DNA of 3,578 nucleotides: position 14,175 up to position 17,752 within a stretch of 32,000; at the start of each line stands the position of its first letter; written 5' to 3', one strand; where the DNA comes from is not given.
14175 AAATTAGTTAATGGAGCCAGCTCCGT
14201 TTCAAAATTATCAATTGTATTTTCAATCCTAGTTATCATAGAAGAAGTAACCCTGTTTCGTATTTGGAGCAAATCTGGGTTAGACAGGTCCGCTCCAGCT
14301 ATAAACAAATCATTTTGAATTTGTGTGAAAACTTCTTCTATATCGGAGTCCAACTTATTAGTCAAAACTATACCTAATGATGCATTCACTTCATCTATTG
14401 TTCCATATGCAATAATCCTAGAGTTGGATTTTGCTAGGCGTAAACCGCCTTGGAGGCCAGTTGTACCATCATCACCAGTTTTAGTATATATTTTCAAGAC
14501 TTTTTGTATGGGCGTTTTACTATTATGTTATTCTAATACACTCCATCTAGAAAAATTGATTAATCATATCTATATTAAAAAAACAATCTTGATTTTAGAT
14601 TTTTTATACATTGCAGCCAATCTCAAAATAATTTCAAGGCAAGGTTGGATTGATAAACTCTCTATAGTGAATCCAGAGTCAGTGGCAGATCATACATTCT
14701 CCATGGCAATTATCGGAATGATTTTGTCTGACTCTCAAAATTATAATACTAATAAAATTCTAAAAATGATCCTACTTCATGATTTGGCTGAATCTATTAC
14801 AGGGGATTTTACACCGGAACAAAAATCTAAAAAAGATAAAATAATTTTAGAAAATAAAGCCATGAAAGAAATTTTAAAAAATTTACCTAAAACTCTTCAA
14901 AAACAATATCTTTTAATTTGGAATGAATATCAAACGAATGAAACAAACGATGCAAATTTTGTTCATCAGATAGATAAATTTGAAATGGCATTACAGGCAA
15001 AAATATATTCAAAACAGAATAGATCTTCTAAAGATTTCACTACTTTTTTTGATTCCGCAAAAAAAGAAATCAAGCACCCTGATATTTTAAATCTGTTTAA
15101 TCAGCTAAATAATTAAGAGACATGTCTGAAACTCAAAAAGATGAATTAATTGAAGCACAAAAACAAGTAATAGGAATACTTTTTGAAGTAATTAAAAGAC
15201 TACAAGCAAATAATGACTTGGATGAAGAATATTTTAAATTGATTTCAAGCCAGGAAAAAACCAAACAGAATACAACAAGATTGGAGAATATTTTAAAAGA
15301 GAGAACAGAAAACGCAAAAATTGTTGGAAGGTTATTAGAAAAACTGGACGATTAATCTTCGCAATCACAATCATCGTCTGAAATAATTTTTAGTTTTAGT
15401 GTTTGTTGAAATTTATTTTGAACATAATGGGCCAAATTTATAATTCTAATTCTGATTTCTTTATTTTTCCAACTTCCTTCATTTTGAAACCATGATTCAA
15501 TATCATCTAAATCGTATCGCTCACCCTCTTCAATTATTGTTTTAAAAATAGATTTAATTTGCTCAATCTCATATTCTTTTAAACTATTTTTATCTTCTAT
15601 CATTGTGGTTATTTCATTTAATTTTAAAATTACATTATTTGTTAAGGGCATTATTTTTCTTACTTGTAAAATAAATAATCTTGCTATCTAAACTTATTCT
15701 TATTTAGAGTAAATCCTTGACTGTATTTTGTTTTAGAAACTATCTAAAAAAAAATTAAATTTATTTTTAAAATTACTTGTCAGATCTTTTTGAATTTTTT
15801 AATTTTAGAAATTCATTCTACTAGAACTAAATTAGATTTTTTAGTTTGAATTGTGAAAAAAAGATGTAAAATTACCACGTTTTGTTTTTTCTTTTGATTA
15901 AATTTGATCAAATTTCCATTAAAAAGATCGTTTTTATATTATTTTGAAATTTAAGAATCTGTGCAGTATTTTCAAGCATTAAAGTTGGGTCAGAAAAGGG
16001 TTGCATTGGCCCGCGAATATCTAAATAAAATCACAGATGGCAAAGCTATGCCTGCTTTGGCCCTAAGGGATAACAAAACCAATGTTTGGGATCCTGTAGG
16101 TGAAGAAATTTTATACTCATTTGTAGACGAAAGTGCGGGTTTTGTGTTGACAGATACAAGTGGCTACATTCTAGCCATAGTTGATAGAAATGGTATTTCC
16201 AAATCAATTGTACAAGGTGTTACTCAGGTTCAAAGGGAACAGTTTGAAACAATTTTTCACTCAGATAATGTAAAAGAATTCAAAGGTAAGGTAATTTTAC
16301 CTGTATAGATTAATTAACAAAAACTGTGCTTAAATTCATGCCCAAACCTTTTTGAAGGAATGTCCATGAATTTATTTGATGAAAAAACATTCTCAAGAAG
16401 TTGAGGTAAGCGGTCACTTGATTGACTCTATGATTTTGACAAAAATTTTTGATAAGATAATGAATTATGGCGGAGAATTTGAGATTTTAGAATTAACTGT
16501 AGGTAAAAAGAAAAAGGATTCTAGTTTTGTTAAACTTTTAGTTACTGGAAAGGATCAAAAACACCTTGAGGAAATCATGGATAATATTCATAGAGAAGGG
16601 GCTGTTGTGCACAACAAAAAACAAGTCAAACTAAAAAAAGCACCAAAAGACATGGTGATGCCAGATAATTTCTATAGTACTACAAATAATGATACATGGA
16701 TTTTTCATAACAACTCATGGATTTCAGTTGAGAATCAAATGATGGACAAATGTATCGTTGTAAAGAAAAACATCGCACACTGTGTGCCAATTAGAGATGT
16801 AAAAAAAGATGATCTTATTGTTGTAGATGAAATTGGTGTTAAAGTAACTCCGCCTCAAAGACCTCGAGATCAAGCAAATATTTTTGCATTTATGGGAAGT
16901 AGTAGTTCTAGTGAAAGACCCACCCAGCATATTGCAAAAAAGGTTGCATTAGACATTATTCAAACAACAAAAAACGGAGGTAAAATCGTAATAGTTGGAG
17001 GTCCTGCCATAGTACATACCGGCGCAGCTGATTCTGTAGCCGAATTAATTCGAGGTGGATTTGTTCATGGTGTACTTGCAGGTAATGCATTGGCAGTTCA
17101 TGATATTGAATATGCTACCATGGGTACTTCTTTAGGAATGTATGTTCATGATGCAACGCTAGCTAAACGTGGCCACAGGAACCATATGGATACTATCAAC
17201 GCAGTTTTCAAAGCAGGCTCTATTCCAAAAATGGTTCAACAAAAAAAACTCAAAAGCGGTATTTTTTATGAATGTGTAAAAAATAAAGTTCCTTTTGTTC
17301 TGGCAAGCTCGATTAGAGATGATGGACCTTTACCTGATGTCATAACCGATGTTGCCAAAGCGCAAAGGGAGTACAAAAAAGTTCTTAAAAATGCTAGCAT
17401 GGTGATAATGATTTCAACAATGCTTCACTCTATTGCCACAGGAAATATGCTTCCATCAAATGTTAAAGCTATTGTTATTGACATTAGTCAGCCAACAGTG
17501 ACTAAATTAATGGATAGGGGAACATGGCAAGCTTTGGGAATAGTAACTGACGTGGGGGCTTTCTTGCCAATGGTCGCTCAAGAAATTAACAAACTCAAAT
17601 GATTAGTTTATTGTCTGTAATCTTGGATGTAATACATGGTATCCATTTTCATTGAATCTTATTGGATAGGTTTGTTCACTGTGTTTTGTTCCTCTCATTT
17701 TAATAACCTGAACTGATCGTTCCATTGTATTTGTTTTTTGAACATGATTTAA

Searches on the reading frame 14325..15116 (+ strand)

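Call 75: search_protein_families(library=pfam, proteins=[window:14325-15116:+], max_evalue=0.001)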
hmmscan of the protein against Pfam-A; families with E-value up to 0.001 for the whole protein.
window:14325-15116:+ (263 aa): 3 families
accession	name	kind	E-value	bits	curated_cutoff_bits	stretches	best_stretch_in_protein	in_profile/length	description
PF13023.12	HD_3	-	3.9e-42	144.4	22.5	1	98-250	2-158/165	HD domain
PF12917.13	YfbR-like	-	2.7e-14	53.7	25.9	1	93-252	2-166/182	5'-deoxynucleotidase YfbR-like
PF01966.28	HD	-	3.2e-07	31.1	22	1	120-220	1-114/116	HD domain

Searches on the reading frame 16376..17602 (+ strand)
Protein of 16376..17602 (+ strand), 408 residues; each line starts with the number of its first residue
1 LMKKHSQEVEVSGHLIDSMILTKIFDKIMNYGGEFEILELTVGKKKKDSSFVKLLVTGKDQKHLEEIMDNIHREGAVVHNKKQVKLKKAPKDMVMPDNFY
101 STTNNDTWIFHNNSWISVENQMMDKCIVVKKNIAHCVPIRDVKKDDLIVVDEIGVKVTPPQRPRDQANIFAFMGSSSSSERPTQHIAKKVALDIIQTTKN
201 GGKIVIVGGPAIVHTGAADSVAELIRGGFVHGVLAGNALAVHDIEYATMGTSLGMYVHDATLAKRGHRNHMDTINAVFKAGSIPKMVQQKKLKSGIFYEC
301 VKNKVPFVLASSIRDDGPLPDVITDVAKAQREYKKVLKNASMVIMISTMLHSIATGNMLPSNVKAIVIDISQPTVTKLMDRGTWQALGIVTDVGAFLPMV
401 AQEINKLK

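Call 75: search_protein_families(library=pfam, proteins=[window:16376-17602:+], max_evalue=0.001)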
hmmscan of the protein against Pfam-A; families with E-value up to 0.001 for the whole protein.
window:16376-17602:+ (408 aa): 3 families
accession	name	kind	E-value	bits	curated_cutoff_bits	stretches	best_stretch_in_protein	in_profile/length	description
PF21570.3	ArgZ-like_C_2nd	-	8.4e-90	300.5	27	1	188-399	1-212/213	Arginine dihydrolase ArgZ-like, C-terminal, Rossmann fold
PF04455.17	Saccharop_dh_N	-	3.8e-37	127.2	23.5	1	6-104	1-99/100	LOR/SDH bifunctional enzyme conserved region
PF21571.2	ArgZ-like_C_1st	-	5.4e-26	90.8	27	1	107-186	2-83/84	Arginine dihydrolase ArgZ-like, C-terminal, first region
